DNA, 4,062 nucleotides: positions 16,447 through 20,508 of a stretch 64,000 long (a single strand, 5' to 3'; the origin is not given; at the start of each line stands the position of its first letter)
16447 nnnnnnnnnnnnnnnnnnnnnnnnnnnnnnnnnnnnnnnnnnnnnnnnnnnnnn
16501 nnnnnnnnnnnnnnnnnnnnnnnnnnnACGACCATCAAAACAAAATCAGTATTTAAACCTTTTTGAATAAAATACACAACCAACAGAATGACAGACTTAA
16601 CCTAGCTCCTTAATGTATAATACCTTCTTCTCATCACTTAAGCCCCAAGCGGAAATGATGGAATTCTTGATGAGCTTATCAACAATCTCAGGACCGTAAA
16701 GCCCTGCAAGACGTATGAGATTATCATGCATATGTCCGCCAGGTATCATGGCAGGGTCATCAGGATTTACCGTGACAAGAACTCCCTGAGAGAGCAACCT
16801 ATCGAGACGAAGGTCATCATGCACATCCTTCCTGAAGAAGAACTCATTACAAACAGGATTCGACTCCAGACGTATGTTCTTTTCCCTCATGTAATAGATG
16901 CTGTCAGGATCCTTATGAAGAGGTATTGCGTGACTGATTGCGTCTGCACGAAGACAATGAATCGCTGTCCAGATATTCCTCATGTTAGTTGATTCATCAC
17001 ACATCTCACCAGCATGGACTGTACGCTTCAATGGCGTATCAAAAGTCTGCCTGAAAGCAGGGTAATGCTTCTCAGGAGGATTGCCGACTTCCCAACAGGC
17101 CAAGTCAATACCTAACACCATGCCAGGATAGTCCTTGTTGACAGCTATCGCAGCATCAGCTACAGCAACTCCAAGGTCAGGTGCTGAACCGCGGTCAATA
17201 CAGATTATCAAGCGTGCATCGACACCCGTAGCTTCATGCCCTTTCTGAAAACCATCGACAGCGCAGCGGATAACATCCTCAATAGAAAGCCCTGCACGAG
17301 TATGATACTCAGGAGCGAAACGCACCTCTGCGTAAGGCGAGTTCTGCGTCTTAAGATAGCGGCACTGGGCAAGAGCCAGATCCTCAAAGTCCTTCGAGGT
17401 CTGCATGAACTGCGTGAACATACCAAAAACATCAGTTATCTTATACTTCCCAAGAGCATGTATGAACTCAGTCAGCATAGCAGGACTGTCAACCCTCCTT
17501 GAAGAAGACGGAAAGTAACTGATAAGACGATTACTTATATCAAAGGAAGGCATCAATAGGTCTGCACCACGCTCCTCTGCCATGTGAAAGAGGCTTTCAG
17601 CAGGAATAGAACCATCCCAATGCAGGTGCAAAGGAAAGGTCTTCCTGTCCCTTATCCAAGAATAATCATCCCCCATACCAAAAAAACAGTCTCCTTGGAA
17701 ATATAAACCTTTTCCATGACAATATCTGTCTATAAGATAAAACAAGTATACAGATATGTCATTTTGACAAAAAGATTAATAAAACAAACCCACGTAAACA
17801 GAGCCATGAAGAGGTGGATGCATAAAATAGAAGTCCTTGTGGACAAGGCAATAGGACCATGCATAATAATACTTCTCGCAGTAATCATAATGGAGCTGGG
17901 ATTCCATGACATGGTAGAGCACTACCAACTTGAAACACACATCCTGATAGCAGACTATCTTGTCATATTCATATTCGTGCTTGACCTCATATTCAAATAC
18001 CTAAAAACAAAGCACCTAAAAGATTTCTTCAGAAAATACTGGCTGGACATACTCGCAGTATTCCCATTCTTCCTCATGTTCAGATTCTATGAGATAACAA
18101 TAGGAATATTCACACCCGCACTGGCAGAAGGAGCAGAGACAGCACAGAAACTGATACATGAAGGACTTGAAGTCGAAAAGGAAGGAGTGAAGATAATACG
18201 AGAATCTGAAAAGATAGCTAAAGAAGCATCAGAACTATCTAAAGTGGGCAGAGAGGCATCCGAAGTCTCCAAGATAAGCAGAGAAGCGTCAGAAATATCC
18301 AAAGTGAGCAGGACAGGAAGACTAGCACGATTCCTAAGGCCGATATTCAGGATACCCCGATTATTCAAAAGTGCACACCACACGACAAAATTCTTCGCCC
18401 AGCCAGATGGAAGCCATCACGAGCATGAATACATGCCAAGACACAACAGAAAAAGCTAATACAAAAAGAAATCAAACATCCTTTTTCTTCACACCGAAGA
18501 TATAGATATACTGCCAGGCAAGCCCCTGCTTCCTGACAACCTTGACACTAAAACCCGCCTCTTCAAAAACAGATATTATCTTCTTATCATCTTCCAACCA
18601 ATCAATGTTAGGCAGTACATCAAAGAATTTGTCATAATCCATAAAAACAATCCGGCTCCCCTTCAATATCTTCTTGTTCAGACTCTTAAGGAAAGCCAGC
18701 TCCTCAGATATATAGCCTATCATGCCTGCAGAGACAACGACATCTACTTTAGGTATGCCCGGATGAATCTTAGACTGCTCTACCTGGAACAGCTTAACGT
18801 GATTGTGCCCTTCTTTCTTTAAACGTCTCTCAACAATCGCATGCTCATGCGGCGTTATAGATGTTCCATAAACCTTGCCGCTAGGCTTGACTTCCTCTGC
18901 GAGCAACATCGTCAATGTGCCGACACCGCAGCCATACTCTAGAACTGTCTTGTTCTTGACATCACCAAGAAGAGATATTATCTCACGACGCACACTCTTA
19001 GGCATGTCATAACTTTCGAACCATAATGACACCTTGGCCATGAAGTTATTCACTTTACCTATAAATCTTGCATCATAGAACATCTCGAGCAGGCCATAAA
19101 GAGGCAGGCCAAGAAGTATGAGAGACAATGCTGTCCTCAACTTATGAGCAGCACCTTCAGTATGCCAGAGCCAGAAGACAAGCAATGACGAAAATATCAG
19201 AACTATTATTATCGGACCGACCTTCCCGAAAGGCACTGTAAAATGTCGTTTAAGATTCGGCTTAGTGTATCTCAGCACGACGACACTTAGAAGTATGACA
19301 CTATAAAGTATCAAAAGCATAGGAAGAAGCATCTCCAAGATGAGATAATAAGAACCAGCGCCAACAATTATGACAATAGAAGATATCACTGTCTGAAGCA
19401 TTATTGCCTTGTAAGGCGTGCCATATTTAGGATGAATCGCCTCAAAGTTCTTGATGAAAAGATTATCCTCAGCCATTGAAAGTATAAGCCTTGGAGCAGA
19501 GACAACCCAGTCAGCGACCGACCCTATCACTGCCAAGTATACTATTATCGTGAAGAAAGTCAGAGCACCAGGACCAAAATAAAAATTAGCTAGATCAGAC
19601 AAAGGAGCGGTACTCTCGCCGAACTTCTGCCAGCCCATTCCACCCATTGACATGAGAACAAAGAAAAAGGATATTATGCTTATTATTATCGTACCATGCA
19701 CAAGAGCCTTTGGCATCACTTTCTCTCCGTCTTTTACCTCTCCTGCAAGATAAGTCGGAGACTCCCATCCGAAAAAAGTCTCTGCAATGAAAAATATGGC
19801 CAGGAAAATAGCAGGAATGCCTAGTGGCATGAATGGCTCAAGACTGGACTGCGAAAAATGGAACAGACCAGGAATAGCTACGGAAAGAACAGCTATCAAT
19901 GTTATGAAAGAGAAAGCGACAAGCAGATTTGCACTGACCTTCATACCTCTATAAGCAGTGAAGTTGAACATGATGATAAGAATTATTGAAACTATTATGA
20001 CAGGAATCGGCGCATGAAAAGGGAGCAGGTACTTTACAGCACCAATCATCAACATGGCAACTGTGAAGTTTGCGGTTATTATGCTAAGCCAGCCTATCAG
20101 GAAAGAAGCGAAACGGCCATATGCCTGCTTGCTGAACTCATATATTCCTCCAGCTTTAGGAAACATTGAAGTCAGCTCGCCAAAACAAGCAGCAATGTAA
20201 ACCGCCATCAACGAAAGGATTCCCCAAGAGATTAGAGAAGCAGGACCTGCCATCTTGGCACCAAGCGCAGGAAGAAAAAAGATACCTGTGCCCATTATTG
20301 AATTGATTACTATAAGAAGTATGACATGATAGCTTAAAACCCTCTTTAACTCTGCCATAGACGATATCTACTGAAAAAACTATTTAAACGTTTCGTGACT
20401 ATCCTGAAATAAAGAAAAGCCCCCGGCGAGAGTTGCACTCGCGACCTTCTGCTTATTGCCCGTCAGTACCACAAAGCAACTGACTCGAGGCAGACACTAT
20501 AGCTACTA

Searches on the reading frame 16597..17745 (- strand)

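Call 21: search_protein_families(library=pfam, proteins=[window:16597-17745:-], max_evalue=0.001)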
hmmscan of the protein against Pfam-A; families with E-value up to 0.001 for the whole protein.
window:16597-17745:- (382 aa): 1 family
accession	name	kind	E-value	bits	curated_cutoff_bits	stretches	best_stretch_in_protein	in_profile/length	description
PF00962.28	A_deaminase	-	3e-41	142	27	1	39-376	5-323/330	Adenosine deaminase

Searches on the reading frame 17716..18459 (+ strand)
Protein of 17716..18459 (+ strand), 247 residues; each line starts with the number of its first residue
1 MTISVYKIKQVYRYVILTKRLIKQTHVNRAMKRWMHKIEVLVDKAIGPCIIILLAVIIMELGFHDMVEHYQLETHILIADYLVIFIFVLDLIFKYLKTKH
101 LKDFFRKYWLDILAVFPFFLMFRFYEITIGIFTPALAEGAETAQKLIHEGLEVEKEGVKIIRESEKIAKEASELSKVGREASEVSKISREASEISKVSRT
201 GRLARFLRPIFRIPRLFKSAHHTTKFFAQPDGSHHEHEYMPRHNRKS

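Call 21: search_protein_families(library=pfam, proteins=[window:17716-18459:+], max_evalue=0.001)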
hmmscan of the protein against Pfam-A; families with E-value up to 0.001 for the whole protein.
window:17716-18459:+ (247 aa): 1 family
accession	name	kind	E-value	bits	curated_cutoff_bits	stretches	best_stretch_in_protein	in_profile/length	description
PF00520.37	Ion_trans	-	0.00014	21.6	25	1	50-135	10-84/241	Ion transport protein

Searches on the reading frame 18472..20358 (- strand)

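Call 21: search_protein_families(library=pfam, proteins=[window:18472-20358:-], max_evalue=0.001)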
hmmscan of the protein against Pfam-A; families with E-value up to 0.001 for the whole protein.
window:18472-20358:- (628 aa): 9 families
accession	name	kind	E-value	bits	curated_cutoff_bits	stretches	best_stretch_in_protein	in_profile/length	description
PF13520.12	AA_permease_2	-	9.2e-46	157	27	1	13-399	6-406/427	Amino acid permease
PF00324.27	AA_permease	-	3.9e-31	108.7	24.6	1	13-398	2-422/470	Amino acid permease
PF13847.12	Methyltransf_31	-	1.8e-10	41.1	27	1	468-576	3-113/145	Methyltransferase domain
PF13489.12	Methyltransf_23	-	2e-10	41.1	27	1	452-589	5-136/164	Methyltransferase domain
PF13649.12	Methyltransf_25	-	2e-08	35.3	27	1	472-558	1-87/97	Methyltransferase domain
PF08242.18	Methyltransf_12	-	4.8e-08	34.1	30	1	473-562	1-90/98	Methyltransferase domain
PF01209.24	Ubie_methyltran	-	2.6e-06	27.4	20.1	1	452-576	31-155/233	ubiE/COQ5 methyltransferase family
PF03845.19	Spore_permease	-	1.4e-05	24.6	23.4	1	8-256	2-249/321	Spore germination protein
PF08241.18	Methyltransf_11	-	2.3e-05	25.4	21.2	1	473-571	1-94/95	Methyltransferase domain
